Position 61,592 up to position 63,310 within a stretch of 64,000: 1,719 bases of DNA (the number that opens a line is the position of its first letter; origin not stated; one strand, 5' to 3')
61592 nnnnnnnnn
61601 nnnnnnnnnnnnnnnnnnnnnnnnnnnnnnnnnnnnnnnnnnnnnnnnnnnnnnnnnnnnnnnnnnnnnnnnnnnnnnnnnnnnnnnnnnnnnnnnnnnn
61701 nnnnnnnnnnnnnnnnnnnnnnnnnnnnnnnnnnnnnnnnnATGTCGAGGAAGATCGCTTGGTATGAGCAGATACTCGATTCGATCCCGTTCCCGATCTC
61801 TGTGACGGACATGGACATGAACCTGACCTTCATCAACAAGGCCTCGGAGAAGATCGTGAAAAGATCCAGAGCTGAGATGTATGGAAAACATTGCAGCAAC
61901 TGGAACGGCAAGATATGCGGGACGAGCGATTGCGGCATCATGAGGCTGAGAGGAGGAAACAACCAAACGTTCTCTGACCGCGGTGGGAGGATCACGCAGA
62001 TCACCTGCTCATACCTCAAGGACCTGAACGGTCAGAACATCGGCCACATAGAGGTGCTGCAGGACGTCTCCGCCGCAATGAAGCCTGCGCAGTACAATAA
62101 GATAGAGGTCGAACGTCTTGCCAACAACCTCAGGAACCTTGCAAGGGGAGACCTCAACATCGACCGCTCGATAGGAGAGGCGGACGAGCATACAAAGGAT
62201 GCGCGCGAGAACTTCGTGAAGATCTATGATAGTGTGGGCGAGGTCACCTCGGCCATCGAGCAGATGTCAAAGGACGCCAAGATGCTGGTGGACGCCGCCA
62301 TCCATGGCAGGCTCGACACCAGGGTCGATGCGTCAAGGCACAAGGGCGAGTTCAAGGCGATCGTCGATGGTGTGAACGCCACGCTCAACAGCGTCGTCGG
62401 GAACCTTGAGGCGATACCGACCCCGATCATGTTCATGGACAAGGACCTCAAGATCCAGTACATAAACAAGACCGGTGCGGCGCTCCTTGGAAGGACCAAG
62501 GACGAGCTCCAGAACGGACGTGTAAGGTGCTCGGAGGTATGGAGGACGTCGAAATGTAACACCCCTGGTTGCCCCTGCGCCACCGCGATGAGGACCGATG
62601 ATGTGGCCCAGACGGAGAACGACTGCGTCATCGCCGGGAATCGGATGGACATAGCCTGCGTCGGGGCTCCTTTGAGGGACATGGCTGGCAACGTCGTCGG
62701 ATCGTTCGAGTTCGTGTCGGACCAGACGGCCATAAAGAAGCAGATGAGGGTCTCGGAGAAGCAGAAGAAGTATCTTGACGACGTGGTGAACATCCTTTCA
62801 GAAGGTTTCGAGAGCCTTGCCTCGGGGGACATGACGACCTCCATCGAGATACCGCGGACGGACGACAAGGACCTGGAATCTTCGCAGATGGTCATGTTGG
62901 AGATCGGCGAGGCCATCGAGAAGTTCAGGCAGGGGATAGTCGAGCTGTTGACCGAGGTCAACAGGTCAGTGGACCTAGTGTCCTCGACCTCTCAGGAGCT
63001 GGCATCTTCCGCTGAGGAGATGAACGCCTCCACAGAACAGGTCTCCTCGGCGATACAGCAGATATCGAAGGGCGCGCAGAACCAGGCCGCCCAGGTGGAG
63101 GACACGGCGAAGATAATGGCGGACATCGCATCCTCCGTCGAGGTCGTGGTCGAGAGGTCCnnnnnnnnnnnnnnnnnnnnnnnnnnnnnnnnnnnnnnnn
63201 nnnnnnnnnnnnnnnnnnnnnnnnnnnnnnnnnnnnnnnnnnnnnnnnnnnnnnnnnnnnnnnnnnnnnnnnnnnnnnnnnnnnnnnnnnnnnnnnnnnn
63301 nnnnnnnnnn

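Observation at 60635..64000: Long MCP gene missing from the ORF track: soluble four-PAS chemoreceptor with a recurring C-x7/8-C-x4-C triad in three PAS modules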

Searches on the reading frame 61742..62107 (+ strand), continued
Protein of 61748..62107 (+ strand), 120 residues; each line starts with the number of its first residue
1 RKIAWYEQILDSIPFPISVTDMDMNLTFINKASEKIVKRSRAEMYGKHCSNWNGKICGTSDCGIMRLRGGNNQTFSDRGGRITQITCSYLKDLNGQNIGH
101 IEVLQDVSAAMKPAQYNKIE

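Call 63: search_solved_structures(query=A1, max_evalue=0.01, show_alignments=5)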
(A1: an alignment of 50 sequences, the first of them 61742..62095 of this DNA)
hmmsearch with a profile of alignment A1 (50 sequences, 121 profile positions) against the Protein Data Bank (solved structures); distinct sequences matched with E-value up to 0.01: 45.
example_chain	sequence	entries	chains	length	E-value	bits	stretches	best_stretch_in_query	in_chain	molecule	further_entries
3vol_A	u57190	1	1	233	4.2e-08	36.2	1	4-42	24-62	Aerotaxis transducer Aer2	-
4hi4_A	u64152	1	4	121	1.8e-07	34.1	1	3-42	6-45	Aerotaxis transducer Aer2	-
8bjp_AAA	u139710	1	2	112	7.7e-06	28.9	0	4-45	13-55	cytoplasmic PAS domain of CitA from Geobacillus thermodenitrificans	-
5fq1_A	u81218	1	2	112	8.9e-06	28.7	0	4-45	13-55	HISTIDINE KINASE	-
6rhg_A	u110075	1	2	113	9.6e-06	28.6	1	15-117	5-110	Multi-sensor hybrid histidine kinase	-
2gj3_A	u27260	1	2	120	4.9e-05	26.3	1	6-46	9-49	Nitrogen fixation regulatory protein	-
4mn5_A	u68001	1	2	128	6.1e-05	26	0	85-120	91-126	Sensor protein kinase WalK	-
8pky_A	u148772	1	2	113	7.6e-05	25.7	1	15-117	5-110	histidine kinase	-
3cax_A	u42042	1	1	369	0.00017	24.5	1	4-118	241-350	Uncharacterized protein PF0695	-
7duc_A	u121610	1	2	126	0.00018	24.4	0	6-44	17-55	Sensor protein kinase WalK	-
2pr5_A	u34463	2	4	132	0.00021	24.3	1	6-71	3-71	Blue-light photoreceptor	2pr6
8j68_A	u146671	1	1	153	0.00025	24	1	18-115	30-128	Phototropin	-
2qkp_A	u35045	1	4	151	0.00032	23.7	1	4-112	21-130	Uncharacterized protein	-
8i11_A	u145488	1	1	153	0.00034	23.6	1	18-115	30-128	Phototropin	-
9qq6_A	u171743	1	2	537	0.00034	23.6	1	6-117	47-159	histidine kinase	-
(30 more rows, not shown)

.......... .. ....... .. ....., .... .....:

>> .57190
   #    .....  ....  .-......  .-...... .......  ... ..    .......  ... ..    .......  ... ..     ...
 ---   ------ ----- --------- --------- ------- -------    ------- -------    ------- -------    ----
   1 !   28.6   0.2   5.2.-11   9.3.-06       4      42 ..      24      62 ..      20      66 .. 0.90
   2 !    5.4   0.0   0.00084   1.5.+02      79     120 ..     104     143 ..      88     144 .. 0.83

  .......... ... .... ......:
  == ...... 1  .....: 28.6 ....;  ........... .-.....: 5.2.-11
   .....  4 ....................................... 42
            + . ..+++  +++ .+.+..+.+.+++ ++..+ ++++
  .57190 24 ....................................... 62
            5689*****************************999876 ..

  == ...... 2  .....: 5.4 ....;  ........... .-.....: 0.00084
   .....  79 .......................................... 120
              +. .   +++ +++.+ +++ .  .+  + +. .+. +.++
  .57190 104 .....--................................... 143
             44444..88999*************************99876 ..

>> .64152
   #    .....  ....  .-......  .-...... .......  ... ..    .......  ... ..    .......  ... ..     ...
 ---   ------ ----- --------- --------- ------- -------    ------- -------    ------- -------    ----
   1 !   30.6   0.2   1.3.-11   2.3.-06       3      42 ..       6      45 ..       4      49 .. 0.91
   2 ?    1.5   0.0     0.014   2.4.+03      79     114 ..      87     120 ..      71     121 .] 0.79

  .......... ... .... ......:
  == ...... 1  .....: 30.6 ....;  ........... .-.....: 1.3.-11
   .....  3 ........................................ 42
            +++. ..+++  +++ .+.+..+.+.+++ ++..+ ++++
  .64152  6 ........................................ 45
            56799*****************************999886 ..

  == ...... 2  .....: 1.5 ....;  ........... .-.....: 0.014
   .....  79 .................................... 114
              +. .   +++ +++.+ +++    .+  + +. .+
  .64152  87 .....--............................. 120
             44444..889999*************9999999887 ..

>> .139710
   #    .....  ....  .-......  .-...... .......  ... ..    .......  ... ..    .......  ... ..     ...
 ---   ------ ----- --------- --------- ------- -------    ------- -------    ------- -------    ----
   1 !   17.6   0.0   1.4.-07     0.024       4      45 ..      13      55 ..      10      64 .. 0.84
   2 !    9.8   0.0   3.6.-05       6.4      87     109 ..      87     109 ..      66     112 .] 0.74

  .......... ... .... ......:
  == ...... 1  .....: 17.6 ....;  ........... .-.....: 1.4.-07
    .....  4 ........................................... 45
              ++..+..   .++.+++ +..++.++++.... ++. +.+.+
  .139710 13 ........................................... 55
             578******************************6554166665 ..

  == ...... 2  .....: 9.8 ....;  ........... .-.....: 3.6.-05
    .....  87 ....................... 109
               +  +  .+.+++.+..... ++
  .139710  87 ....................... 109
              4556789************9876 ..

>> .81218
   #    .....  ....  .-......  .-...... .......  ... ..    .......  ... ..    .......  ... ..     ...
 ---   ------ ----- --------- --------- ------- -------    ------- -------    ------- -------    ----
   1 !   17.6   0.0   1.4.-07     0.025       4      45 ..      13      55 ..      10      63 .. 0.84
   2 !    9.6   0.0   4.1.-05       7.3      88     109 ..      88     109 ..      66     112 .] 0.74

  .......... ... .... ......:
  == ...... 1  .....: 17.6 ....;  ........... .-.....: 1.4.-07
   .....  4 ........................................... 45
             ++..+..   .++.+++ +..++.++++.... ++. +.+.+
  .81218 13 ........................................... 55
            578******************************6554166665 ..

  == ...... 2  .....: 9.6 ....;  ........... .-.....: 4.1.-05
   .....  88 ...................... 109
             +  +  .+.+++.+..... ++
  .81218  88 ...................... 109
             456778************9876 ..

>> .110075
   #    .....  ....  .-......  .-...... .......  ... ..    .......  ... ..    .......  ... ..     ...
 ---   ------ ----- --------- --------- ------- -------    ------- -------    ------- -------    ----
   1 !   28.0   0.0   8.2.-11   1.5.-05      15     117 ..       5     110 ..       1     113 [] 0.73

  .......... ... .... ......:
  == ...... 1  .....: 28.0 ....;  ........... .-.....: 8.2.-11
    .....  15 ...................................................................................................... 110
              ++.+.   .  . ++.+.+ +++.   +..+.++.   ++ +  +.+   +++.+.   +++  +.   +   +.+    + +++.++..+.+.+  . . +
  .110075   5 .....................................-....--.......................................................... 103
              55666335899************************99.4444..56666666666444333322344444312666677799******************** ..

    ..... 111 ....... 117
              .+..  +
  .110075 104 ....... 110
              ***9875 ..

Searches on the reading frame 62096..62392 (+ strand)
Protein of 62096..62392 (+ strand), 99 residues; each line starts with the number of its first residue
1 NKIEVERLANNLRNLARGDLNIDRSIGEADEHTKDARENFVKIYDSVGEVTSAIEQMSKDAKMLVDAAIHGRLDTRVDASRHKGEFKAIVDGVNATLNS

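Call 41: search_protein_families(library=pfam, proteins=[window:62096-62392:+], max_evalue=0.01)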
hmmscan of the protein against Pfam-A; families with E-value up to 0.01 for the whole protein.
window:62096-62392:+ (99 aa): 2 families
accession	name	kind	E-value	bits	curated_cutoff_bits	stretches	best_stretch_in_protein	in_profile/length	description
PF18947.5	HAMP_2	-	4.3e-05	23.8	24.3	1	81-98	1-18/67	HAMP domain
PF00672.30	HAMP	-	0.0018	19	25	0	48-97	11-48/53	HAMP domain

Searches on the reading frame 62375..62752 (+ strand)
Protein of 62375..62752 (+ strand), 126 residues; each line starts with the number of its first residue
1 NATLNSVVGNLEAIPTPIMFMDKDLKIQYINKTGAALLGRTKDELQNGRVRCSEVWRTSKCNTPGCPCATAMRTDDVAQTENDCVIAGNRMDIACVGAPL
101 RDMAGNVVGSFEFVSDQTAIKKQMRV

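Call 41: search_protein_families(library=pfam, proteins=[window:62375-62752:+], max_evalue=0.01)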
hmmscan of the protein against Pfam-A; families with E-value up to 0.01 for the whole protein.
window:62375-62752:+ (126 aa): 4 families
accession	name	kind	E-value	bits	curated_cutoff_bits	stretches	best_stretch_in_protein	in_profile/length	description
PF08448.16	PAS_4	-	5.5e-10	39.9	23.1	1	11-119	1-107/110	PAS fold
PF13426.13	PAS_9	-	6.2e-06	26.9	27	1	16-118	2-102/103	PAS domain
PF00989.32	PAS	-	4.1e-05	24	22.6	1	11-46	7-42/113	PAS fold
PF13188.13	PAS_8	-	0.00081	19.7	21.8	1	11-45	7-43/65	PAS domain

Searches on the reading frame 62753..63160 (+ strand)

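Call 41: search_protein_families(library=pfam, proteins=[window:62753-63160:+], max_evalue=0.01)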
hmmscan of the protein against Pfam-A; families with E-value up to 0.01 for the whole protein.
window:62753-63160:+ (136 aa): 4 families
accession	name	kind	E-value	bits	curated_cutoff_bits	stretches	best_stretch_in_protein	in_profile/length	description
PF20155.4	TMP_3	-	0.00054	20.2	41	1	71-123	43-95/192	Tape measure protein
PF04108.17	ATG17_like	-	0.00094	19.2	43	1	48-133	132-231/355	Autophagy protein ATG17-like domain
PF00015.26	MCPsignal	-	0.0035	17.6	34.6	1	44-127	84-170/172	Methyl-accepting chemotaxis protein (MCP) signalling domain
PF06456.18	Arfaptin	-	0.0085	16.1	32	1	49-135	39-127/229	Arfaptin-like domain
